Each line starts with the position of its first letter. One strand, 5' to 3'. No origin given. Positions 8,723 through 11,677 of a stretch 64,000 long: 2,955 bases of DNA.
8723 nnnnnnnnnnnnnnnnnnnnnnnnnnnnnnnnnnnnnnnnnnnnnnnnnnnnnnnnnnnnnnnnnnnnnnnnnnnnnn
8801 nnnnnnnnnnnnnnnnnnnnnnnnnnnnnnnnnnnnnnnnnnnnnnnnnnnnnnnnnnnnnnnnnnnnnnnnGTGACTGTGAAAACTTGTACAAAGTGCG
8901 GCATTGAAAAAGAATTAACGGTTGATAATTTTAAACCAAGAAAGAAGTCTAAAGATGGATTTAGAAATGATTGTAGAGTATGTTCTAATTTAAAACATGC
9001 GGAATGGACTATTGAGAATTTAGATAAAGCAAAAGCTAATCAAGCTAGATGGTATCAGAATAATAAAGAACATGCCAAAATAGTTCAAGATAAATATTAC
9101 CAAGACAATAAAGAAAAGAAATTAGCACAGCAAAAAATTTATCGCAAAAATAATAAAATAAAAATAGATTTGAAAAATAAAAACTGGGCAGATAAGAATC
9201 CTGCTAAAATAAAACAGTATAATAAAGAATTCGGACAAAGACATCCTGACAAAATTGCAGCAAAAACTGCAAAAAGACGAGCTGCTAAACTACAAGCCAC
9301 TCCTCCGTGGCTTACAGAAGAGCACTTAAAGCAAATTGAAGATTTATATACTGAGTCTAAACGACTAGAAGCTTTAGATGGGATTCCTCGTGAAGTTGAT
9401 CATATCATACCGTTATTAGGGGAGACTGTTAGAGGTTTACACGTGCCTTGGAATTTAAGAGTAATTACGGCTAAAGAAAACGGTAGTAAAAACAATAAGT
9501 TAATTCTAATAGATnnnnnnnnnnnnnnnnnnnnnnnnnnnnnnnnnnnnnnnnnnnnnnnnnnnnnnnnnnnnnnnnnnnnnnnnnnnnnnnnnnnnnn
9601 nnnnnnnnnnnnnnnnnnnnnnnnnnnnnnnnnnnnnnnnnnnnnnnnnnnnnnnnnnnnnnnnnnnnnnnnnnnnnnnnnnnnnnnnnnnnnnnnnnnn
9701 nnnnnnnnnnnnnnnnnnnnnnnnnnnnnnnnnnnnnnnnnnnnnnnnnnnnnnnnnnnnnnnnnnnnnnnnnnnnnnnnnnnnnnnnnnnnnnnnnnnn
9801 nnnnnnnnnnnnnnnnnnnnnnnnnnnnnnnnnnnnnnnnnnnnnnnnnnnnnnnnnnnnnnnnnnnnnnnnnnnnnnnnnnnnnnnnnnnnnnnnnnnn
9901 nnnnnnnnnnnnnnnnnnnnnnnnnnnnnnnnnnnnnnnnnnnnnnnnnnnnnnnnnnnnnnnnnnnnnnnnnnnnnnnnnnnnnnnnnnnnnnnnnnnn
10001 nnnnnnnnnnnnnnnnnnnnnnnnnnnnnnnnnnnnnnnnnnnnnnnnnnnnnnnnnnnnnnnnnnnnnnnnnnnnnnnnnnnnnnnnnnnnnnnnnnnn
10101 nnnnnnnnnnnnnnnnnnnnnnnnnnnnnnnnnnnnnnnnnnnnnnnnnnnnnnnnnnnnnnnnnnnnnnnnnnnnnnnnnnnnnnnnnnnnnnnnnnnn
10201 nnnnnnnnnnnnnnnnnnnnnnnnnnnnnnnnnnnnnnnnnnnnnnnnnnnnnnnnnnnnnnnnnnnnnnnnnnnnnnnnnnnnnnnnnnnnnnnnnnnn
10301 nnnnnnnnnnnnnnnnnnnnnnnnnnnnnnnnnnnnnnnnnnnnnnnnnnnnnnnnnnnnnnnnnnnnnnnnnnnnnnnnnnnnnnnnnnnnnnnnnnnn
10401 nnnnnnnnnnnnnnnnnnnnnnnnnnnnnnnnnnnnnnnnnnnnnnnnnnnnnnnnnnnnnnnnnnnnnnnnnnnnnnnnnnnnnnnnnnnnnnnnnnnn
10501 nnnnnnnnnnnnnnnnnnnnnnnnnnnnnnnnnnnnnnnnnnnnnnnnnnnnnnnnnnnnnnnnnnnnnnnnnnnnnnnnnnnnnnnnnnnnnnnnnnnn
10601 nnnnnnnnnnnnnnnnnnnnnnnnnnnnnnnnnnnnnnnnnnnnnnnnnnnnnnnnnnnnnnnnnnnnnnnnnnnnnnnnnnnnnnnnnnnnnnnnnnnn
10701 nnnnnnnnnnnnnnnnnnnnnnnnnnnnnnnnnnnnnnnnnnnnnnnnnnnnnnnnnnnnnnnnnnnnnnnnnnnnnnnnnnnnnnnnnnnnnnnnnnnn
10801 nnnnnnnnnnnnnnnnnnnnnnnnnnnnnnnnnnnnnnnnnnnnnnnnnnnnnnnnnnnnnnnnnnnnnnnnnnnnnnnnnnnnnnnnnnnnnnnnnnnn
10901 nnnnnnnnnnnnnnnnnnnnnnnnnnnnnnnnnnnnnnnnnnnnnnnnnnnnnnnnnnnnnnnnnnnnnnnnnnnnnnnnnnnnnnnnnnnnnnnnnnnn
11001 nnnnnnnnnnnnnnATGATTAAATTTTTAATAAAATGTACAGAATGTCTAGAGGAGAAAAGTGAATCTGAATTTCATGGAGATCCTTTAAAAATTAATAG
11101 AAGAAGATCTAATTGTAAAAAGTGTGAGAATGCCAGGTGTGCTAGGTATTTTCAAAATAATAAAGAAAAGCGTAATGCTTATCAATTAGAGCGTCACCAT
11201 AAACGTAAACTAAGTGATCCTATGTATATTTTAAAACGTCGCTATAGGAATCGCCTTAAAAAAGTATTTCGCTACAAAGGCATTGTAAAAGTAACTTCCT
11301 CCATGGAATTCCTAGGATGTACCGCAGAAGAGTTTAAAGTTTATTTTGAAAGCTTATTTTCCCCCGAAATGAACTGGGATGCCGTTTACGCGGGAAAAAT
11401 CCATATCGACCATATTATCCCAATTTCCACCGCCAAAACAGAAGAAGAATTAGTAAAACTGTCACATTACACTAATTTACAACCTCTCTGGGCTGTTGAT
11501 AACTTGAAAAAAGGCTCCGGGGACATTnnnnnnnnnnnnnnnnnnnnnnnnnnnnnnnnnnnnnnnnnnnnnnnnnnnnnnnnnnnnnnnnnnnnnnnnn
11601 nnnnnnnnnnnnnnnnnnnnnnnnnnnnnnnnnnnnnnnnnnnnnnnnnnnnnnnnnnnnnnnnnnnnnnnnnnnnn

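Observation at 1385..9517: HNH endonuclease proliferation: three promoter-equipped paralogs sharing a ~180-nt dispersed repeat, seven HNH genes in total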

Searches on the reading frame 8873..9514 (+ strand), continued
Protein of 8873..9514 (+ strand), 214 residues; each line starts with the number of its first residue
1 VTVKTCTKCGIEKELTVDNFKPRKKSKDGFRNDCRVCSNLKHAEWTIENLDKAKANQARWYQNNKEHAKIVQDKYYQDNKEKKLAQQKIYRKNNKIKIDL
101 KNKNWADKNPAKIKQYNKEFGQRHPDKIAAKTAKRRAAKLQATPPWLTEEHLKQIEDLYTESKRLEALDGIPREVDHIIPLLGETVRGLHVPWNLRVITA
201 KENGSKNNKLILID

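Call 60: fold_search(model_id=the predicted structure, library=pdb)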
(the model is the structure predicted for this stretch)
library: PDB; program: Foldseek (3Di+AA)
matches with E <= 10: 28; with E <= 0.001: 0
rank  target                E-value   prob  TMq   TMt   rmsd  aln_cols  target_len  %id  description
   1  4oge                  8.7e-01  0.14  0.17  0.05  13.0       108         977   17  Crystal structure of the Type II-C Cas9 enzyme from Actinomyces naeslundii (released 2014-02-12)
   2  4ogc                  1.5e+00  0.11  0.17  0.05  13.2       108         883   18  Crystal structure of the Type II-C Cas9 enzyme from Actinomyces naeslundii (released 2014-02-12)
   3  2vpg_C                3.4e+00  0.12  0.13  0.34   3.5        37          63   22  Decoding of methylated histone H3 tail by the Pygo-BCL9 Wnt signaling complex (released 2008-06-17)
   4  9dxh_A                3.4e+00  0.02  0.12  0.06  34.2       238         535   16  attPmm and attBmm bound serine integrase complex in the pre-rotation state (released 2026-01-21)
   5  8zjb_A                3.6e+00  0.07  0.14  0.13  11.8        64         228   17  Oomycete Nudix effectors display WY-Nudix conformations with mRNA decapping activity (released 2024-07-03)
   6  3r2w_C                4.1e+00  0.02  0.09  0.05  12.5        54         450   26  Crystal Structure of UDP-glucose Pyrophosphorylase of Homo Sapiens (released 2012-02-08)
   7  8y0d_A                4.7e+00  0.09  0.16  0.04   7.1        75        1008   16  Crystal structure of SauCas9 in complex with sgRNA and 20nt ssDNA target (released 2025-01-01)
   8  7dms                  5.0e+00  0.12  0.16  0.32   5.1        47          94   17  A Fe(II)-binding effector of Yersinia pseudotuberculosis (released 2021-12-08)
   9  2p72_A                5.0e+00  0.03  0.15  0.15  14.5       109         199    6  crystal structure of a glycosyltransferase involved in the glycosylation of the major capsid of PBCV-1 (released 2007-08-21)
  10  9qf4_BV               5.7e+00  0.08  0.13  0.36   4.9        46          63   22  Structure of P. furiosus 70S ribosome grown at 95 degC (released 2025-11-05)
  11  2vpe_C                6.1e+00  0.08  0.13  0.34   3.5        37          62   22  Decoding of methylated histone H3 tail by the Pygo-BCL9 Wnt signaling complex (released 2008-06-17)
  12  1k62_B                6.1e+00  0.06  0.16  0.08   9.1        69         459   17  Crystal Structure of the Human Argininosuccinate Lyase Q286R Mutant (released 2002-02-01)
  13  9h2z_A                6.5e+00  0.04  0.16  0.12  11.6        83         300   14  Crystal structure of APH(2")-IVa alternate (soaking with EK3-18 inhibitor) (released 2025-02-05)
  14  5flm_L                6.9e+00  0.06  0.09  0.34   7.3        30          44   20  Structure of transcribing mammalian RNA polymerase II (released 2016-01-20)
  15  5mkr                  7.8e+00  0.09  0.22  0.13   5.9        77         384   12  HSP72-NBD bound to compound TCI 8 - Tyr15 in up-conformation (released 2017-03-01)
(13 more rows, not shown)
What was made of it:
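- On HNH (beta-beta-alpha-metal) nuclease superfamily: Foldseek against the PDB puts Cas9 HNH domains and colicin E7 on top, but at E of about 1-10 (call 60).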

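Call 80: fold_search(model_id=the predicted structure, library=viral)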
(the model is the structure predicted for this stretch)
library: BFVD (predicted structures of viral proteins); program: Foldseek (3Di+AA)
matches with E <= 10: 262; with E <= 0.001: 31
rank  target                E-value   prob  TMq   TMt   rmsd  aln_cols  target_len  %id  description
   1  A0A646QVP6            1.7e-10  1.00  0.31  0.30  13.6       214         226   28  (no name in the UniProt tables at hand)
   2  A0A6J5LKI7            2.8e-10  1.00  0.40  0.41  14.6       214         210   27  HNHc domain containing protein [uncultured Caudovirales phage]
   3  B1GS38                4.9e-09  1.00  0.27  0.18  19.0       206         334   27  Phage endonuclease protein [Salmonella phage Vi II-E1]
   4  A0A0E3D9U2            4.1e-08  1.00  0.34  0.35  15.0       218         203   25  Putative HNH endonuclease [Bacillus phage BCP8-2]
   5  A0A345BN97            1.4e-07  1.00  0.52  0.48   7.8       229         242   25  (no name in the UniProt tables at hand)
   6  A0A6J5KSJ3            1.6e-07  1.00  0.32  0.40  14.8       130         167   38  HNHc domain containing protein [uncultured Caudovirales phage]
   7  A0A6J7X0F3            1.6e-07  1.00  0.26  0.32  20.0       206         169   27  HNHc domain containing protein [uncultured Caudovirales phage]
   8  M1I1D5                2.4e-07  1.00  0.40  0.27  14.4       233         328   22  (no name in the UniProt tables at hand)
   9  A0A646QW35            4.0e-07  1.00  0.29  0.36  24.6       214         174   20  Putative HNH endonuclease [Roseobacter phage CRP-4]
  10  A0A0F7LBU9            4.6e-07  1.00  0.28  0.41  16.7       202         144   21  HNH nuclease domain-containing protein [uncultured marine virus]
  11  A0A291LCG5            7.2e-07  1.00  0.38  0.40  16.6       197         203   29  HNH endonuclease [Klebsiella phage vB_KpnM_KpV79]
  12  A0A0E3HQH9            1.1e-06  1.00  0.30  0.37  21.5       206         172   25  HNH nuclease domain-containing protein [Synechococcus phage ACG-2014f]
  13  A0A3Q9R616            6.1e-06  1.00  0.27  0.20  17.6       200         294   26  (no name in the UniProt tables at hand)
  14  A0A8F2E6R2            7.9e-06  1.00  0.28  0.36  23.4       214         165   19  HNH endonuclease [Streptomyces phage TunaTartare]
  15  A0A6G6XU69            1.3e-05  1.00  0.34  0.34  18.5       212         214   18  (no name in the UniProt tables at hand)
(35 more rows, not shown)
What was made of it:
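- On HNH (beta-beta-alpha-metal) nuclease superfamily: BFVD models annotated as HNH match at E down to 2e-10 (call 80).
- In BFVD the best matches are phage and giant-virus 'HNHc/HNH endonuclease' proteins (E down to 2e-10; call 80).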

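Call 96: find_encoding_contigs(protein=P0002, flank=1000, max_places=1)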
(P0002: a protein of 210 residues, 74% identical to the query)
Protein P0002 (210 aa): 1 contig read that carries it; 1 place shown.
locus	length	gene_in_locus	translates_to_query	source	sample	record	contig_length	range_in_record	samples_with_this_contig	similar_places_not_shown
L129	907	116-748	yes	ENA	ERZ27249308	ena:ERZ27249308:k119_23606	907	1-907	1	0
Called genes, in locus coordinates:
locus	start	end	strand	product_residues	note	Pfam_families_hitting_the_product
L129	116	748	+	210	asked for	-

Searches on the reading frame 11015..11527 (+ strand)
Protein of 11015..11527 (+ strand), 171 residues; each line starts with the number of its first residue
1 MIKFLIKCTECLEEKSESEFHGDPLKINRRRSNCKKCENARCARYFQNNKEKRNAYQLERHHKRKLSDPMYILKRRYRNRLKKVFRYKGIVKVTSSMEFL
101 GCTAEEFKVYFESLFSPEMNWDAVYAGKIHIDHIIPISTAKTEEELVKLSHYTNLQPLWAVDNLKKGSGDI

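Call 4: search_protein_families(library=pfam, proteins=[window:11015-11527:+], max_evalue=0.1)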
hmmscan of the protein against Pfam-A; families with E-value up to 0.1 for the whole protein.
window:11015-11527:+ (171 aa): 1 family
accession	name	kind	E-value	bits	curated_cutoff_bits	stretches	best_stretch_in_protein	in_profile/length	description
PF01844.29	HNH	-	0.0084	16.7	21.4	1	129-168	14-46/47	HNH endonuclease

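Call 7: search_protein_families(library=phrogs, proteins=[window:11015-11527:+], max_evalue=0.001)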
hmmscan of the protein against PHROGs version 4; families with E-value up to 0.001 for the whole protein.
window:11015-11527:+ (171 aa): 4 families
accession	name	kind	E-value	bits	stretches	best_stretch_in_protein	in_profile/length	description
phrog_1035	-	DNA, RNA and nucleotide metabolism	1.3e-19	72.1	1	6-167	64-211/271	endonuclease VII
phrog_5558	-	moron, auxiliary metabolic gene and host takeover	8.3e-06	27.1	1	7-63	67-125/130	Lar-like restriction alleviation protein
phrog_2340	-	DNA, RNA and nucleotide metabolism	0.00017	22.7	1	7-65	10-75/171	endonuclease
phrog_30859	-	unknown function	0.00088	21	0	7-67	4-67/117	-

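Call 36: search_protein_families(library=ncbifam, proteins=[window:11015-11527:+], max_evalue=0.1)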
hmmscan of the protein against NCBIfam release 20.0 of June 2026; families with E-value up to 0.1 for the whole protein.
window:11015-11527:+ (171 aa): 0 families
